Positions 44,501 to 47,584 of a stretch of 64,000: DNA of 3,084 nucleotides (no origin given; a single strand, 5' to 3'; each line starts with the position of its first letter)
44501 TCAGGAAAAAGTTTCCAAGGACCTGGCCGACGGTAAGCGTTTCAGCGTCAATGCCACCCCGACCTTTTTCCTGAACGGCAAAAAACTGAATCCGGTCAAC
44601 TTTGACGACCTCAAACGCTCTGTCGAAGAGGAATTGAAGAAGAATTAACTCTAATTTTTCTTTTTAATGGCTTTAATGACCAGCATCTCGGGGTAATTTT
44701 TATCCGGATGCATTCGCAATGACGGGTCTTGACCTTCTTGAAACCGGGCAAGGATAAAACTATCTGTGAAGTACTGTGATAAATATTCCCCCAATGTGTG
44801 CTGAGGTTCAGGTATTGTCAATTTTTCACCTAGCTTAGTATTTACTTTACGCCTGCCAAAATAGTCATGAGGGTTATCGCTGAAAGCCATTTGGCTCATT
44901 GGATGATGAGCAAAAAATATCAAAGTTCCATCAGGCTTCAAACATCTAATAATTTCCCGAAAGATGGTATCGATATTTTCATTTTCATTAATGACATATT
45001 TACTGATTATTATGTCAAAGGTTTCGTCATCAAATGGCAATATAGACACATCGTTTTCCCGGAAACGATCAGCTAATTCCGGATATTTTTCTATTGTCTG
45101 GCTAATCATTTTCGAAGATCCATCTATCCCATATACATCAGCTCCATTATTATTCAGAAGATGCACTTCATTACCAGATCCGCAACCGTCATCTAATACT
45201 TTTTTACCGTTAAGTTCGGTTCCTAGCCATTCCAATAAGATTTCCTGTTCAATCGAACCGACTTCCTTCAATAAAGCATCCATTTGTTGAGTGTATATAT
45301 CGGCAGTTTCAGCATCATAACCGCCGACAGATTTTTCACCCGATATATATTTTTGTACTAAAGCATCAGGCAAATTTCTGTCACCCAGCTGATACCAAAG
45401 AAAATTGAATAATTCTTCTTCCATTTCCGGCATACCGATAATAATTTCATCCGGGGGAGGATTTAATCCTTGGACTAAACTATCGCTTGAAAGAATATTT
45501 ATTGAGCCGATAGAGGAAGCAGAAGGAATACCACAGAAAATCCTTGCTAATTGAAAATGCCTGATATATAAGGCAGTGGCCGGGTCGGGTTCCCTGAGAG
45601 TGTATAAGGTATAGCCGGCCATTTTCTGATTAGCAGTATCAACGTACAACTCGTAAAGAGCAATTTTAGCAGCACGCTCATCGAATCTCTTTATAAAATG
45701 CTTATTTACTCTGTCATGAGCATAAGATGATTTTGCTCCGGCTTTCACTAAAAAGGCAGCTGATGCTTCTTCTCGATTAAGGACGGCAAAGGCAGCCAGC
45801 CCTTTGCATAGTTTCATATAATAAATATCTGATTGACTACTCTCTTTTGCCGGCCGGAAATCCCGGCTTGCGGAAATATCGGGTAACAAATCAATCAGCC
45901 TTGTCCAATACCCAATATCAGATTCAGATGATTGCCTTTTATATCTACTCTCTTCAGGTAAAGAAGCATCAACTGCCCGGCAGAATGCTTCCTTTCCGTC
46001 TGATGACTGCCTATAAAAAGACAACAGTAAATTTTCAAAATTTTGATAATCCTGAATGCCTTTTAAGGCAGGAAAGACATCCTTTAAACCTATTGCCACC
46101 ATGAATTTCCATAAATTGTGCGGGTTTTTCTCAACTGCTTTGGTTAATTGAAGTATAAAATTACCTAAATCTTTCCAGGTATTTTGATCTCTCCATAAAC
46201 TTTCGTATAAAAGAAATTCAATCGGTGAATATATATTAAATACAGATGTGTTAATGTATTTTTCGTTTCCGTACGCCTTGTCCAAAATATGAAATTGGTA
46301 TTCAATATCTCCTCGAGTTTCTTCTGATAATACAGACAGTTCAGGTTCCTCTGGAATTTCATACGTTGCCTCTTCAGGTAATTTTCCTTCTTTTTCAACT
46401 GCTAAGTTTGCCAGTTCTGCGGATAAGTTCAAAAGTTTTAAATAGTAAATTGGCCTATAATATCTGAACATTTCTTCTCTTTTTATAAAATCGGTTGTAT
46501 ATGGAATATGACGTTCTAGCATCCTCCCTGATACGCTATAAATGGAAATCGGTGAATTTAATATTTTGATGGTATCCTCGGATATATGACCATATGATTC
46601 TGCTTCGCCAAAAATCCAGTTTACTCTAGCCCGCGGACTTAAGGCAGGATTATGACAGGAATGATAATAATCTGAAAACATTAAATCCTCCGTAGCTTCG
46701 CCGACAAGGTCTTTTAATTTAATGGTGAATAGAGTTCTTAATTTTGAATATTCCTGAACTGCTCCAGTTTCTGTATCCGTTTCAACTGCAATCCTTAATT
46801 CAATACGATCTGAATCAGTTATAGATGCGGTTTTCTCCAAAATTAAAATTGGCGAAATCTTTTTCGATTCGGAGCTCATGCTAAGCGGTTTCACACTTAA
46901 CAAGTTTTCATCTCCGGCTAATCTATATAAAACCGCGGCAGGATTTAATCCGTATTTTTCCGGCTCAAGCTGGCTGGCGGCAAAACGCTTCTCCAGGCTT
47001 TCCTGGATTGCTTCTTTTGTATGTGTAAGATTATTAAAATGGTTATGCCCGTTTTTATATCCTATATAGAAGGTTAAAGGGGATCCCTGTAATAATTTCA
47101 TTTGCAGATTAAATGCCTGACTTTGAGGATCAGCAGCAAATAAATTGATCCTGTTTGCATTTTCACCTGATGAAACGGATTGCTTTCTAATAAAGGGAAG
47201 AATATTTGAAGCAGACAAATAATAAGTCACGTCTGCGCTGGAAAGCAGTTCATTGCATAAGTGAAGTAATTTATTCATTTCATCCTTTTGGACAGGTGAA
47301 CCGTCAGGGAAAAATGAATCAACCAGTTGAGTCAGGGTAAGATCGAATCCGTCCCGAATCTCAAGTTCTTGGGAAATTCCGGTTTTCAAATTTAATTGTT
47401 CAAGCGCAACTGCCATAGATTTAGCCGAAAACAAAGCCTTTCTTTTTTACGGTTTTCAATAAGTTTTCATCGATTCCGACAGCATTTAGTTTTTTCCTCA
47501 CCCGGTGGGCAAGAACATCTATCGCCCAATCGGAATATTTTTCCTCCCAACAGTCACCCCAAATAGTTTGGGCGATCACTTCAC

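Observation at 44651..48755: Operon of a receiver-less OmpR-type wHTH protein and a 927-aa protein with C-terminal SAM-methyltransferase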

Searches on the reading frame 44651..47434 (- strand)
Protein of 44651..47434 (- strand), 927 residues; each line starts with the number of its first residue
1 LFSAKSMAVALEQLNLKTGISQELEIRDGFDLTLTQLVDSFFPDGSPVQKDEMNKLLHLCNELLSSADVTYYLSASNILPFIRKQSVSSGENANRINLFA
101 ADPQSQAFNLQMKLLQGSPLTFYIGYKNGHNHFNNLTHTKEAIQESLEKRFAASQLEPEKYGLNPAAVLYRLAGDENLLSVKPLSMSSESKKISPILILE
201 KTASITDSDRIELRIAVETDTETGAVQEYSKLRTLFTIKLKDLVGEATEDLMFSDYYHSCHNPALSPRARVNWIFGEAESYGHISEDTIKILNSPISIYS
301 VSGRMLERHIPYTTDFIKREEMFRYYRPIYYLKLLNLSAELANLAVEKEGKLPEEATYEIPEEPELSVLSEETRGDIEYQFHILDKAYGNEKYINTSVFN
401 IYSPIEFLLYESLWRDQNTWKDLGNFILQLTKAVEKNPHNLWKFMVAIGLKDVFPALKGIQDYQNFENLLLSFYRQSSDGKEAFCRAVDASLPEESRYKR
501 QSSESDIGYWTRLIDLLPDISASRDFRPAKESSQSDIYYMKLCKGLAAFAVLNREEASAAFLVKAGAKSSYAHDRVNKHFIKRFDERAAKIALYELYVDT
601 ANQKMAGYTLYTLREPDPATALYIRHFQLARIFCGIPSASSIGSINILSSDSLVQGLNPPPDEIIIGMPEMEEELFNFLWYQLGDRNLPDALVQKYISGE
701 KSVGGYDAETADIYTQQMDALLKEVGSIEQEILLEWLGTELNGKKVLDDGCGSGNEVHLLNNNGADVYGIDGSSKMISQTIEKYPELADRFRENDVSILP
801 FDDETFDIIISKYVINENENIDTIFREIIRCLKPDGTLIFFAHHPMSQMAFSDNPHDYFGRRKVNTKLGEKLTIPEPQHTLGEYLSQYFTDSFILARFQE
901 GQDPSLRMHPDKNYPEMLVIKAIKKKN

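Call 3: search_protein_families(library=pfam, proteins=[window:44651-47434:-], max_evalue=1)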
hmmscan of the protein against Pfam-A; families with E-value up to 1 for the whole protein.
window:44651-47434:- (927 aa): 16 families
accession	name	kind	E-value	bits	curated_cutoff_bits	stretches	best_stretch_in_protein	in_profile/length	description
PF08241.18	Methyltransf_11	-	1.9e-19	70.5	21.2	1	747-840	1-95/95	Methyltransferase domain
PF13649.12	Methyltransf_25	-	3.9e-16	60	27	1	746-836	1-97/97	Methyltransferase domain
PF13847.12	Methyltransf_31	-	5.7e-16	58.9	27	1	742-841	3-110/145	Methyltransferase domain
PF13489.12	Methyltransf_23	-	1.7e-12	47.8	27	1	733-845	13-121/164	Methyltransferase domain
PF08242.18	Methyltransf_12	-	5.5e-11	43.5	30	1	747-838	1-98/98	Methyltransferase domain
PF07021.18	MetW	-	9.9e-08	32.3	21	1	742-831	13-101/193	Methionine biosynthesis protein MetW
PF01209.24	Ubie_methyltran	-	5.9e-07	29.5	20.1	1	739-842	44-153/233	ubiE/COQ5 methyltransferase family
PF03848.20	TehB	-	0.00023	21.1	20.4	1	743-839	31-131/193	Tellurite resistance protein TehB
PF02353.26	CMAS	-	0.002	17.9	27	1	722-841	43-165/273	Mycolic acid cyclopropane synthetase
PF08003.17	Methyltransf_9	-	0.0036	16.7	23.8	1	740-840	113-217/315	Protein of unknown function (DUF1698)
PF05401.17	NodS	-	0.0059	16.9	24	1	744-841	45-145/201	Nodulation protein S (NodS)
PF05724.17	TPMT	-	0.013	15.6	26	1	740-784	35-79/218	Thiopurine S-methyltransferase (TPMT)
PF20922.3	Anamorsin_N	-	0.029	14.5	27.1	1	800-840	46-87/163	Anamorsin, N-terminal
PF05148.21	Methyltransf_8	-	0.037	14.3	27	1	787-838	104-154/219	Hypothetical methyltransferase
PF05175.20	MTS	-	0.091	12.8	23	1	731-845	21-143/170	Methyltransferase small domain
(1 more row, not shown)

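Call 4: search_protein_families(library=ncbifam, proteins=[window:44651-47434:-], max_evalue=1)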
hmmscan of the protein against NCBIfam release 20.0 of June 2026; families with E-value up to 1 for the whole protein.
window:44651-47434:- (927 aa): 48 families (the best 25 are shown)
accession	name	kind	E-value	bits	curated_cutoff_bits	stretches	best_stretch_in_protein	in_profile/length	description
NF045667.1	MTase_DVU1556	equivalog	3.9e-16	59.2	155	1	742-839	22-118/213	DVU_1556 family methyltransferase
NF007610.0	PRK10258.1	equivalog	7.2e-14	51.7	342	1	731-841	32-139/251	malonyl-ACP O-methyltransferase BioC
NF043040.1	corrin_prot_MT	hypoth_equivalog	5.5e-13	48.8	180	1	724-839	26-146/216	corrinoid protein-associated methyltransferase CpaM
NF008823.0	PRK11873.1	subfamily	5.6e-13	49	263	1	742-838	77-179/272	arsenite methyltransferase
TIGR01934.1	MenG_MenH_UbiE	subfamily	6.2e-13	48.6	158.35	1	739-848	37-149/223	ubiquinone/menaquinone biosynthesis methyltransferase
TIGR02072.1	BioC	equivalog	8.9e-13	48.6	184.95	1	732-840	22-132/244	malonyl-ACP O-methyltransferase BioC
NF001244.0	PRK00216.1-5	equivalog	3.4e-12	46.2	216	1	736-848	43-161/236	bifunctional demethylmenaquinone methyltransferase/2-methoxy-6-polyprenyl-1,4-benzoquinol methylase UbiE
NF041537.1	ArsM_AhpD_UU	exception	3.4e-12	45.8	510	1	737-840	71-180/345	arsenite methyltransferase/AhpD domain selenoprotein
TIGR02021.1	BchM-ChlM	equivalog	2.1e-11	43.7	158.9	1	730-814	41-127/218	magnesium protoporphyrin IX methyltransferase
NF041536.1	ArsM_DUF2284_UU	exception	2.5e-11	42.6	575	1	737-840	71-180/459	arsenite methyltransferase/DUF2284 domain selenoprotein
NF047649.1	MTase_UXPK_star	exception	6.1e-11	41.9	460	1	737-840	72-181/283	methyltransferase/UXPK-star double selenoprotein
NF040539.1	AST_met_ArsM_2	exception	1.3e-10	41.6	240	1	742-849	56-175/262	putative arsinothricin biosynthesis methyltransferase ArsM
TIGR01983.1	UbiG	equivalog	3.7e-10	39.5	102.95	1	739-840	46-151/228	bifunctional 2-polyprenyl-6-hydroxyphenol methylase/3-demethylubiquinol 3-O-methyltransferase UbiG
NF001241.0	PRK00216.1-2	equivalog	3.7e-09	36.6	327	1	742-842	51-149/231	demethylmenaquinone methyltransferase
NF045882.1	PLipidMtase_Leg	equivalog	1.7e-08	34.5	390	1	744-845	44-148/207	phospholipid N-methyltransferase PmtA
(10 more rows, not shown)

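Call 5: search_protein_families(library=padloc, proteins=[window:44651-47434:-], max_evalue=1)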
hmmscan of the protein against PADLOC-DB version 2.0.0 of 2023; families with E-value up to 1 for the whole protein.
window:44651-47434:- (927 aa): 1 family
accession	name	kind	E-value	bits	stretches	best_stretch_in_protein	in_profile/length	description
PDLC04134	mad2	-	7.8e-15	52.6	1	733-844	279-398/492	mads_2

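Call 9: search_solved_structures(query=window:44651-47434:-, max_evalue=1)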
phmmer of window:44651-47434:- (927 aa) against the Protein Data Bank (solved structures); distinct sequences matched with E-value up to 1: 78 (the best 60 are shown).
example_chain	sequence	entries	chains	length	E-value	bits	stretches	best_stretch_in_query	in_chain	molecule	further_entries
5wp5_A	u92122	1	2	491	2e-09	39.2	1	743-841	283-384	Phosphomethylethanolamine N-methyltransferase 2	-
3bkw_A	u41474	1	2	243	5.4e-09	37.8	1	737-847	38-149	S-adenosylmethionine dependent methyltransferase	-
1ve3_A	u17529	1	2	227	5.9e-09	37.7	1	744-841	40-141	hypothetical protein PH0226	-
8rdl_A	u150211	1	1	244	1.6e-08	36.2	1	728-858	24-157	ToxA protein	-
8k76_A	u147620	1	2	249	3.3e-08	35.2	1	735-920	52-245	S-adenosylmethionine-dependent methyltransferase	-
4r6w_A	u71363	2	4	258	5.8e-08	34.4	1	740-866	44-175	Phosphoethanolamine N-methyltransferase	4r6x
3uj6_A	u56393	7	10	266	8.3e-08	33.9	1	740-866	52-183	Phosphoethanolamine N-methyltransferase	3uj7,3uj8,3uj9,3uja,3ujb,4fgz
3ujd_A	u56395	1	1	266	8.6e-08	33.8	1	740-866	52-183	Phosphoethanolamine N-methyltransferase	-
1xxl_A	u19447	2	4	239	8.7e-08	33.8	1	745-846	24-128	YcgJ protein | ycgJ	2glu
3ujc_A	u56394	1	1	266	9.7e-08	33.7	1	740-866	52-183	Phosphoethanolamine N-methyltransferase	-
8zc8_A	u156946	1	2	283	1.2e-07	33.3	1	743-846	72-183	MitM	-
21zq_A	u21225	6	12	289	1.3e-07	33.2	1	743-846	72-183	MitM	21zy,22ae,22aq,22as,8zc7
4krh_A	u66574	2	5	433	1.4e-07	33.2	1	733-867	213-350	Phosphoethanolamine N-methyltransferase 2 | Phospholethanolamine N-methyltransferase 2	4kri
5wp4_A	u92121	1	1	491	1.5e-07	33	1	742-841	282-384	Phosphoethanolamine N-methyltransferase 1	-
6uak_A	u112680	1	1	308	1.7e-07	32.9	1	732-839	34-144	SAM dependent methyltransferase LahSB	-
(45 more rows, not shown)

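Call 48: find_related_loci(query=A4, collection=metagenome_contigs, flank=5000)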
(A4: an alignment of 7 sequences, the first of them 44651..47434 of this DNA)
Query A4 (927 aa) in metagenome_contigs; peptide patterns used: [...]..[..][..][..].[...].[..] (x = any residue, [..] = any of these).
221 stretches matched a pattern, but none encodes a relative of the query by tblastn (E <= 1e-3).

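Call 60: predict_structure(alignment_id=A3)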
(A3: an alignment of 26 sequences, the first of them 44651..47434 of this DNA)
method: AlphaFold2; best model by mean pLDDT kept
length: 927 residues; sequences in the alignment: 26
mean_pLDDT: 83.5   pTM: 0.74
mean pLDDT of the five models: 83.5, 82.8, 80.3, 79.3, 77.7
residues with pLDDT >= 90: 473; 70-90: 279; 50-70: 126; < 50: 49
segments of 3 or more residues with pLDDT < 50: 1-7, 13-27, 88-94, 578-584, 641-644, 700-704
pLDDT, mean of each block of 10 residues (from residue 1): 48 43 50 93 89 95 92 92 64 62 93 91 77 76 93 92 93 94 86 97 88 97 93 96 82 86 60 87 89 89 85 87 91 95 80 53 69 94 84 78 94 92 95 93 94 90 94 92 97 94 94 95 92 91 95 90 88 68 67 91 91 89 91 83 60 72 88 90 78 67 59 81 82 91 94 92 95 87 94 85 96 61 87 96 68 57 62 62 75 91 67 77 90
secondary structure, 60 per line:
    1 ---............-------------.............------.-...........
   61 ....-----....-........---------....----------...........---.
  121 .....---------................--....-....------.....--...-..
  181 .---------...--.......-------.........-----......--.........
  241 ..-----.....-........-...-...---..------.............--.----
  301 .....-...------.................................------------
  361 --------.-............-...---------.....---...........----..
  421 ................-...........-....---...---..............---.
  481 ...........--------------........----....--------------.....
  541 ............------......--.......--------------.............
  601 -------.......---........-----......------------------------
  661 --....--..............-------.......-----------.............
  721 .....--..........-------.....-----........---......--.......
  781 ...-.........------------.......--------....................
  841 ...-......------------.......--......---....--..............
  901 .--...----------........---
elements in order (helices of 4 or more, strands of 3 or more residues): H4-15 E29-33 H34-41 H50-64 E70-73 H75-82 H92-95 H106-116 E120-125 H135-150 E153-156 H158-161 E168-172 E179-181 E191-193 E196-202 E210-218 H224-229 E232-242 H248-252 H254-261 E281-285 H286-293 H301-305 H316-348 H371-382 H396-400 H404-414 H419-436 H438-448 H450-453 H463-476 H480-491 H506-513 H518-521 H536-552 E559-564 E567-573 H588-600 E608-614 H618-625 E631-636 E663-666 H669-682 H690-696 H708-725 H728-737 E745-749 H755-762 E766-771 H774-783 H785-790 E791-793 E806-812 H821-831 E832-843 H845-850 E863-869 E872-877 H881-884 H887-892 E893-901 E917-924
